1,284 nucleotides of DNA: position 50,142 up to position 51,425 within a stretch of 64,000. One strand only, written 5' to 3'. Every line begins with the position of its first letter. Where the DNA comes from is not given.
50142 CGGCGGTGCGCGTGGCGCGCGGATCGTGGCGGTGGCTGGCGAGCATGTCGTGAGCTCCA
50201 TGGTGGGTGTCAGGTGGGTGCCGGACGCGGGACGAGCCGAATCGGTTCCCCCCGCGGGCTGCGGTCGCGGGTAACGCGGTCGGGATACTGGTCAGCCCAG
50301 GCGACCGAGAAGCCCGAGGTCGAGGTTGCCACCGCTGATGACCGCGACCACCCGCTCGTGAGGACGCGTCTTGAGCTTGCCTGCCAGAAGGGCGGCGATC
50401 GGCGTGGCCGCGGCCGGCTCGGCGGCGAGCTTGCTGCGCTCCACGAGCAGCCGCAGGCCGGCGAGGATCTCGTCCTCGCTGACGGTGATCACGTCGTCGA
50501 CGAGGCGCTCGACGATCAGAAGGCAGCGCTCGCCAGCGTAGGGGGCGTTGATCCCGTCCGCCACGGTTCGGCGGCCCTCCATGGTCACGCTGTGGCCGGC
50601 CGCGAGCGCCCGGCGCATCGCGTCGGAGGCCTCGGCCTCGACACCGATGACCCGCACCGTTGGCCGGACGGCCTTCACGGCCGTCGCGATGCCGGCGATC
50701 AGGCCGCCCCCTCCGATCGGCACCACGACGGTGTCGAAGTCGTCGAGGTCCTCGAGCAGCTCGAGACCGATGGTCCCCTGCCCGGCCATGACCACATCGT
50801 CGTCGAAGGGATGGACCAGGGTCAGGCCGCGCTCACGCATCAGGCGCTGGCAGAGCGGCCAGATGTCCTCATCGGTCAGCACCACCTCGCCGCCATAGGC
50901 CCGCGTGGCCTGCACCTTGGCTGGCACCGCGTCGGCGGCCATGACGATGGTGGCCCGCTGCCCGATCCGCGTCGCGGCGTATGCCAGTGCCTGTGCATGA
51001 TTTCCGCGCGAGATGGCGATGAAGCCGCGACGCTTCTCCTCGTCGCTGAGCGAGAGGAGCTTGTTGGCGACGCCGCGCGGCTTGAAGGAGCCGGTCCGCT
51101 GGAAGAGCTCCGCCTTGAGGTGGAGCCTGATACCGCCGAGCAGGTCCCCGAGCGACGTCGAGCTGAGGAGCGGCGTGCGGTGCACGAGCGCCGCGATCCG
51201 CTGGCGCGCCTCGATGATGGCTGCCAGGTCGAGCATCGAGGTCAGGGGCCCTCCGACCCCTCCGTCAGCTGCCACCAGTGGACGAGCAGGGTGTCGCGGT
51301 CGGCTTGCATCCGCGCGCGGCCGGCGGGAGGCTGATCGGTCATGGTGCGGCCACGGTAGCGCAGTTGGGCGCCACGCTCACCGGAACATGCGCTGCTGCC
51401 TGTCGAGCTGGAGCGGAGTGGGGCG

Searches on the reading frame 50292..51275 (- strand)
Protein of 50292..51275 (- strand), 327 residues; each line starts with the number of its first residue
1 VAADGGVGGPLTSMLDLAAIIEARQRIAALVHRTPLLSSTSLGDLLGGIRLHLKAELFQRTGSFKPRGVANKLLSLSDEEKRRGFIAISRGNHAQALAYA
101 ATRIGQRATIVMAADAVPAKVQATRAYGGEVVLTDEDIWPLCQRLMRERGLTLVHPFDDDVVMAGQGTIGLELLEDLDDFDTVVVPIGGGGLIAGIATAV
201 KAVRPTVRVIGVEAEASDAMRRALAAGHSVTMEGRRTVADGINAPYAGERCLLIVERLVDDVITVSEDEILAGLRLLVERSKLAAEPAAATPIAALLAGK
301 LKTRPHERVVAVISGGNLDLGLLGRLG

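Call 68: search_protein_families(library=pfam, proteins=[window:50292-51275:-], max_evalue=0.01)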
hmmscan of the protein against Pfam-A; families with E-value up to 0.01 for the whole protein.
window:50292-51275:- (327 aa): 1 family
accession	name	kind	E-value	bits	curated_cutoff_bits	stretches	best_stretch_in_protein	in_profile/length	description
PF00291.31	PALP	-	7.6e-80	268.8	35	1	30-315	4-295/295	Pyridoxal-phosphate dependent enzyme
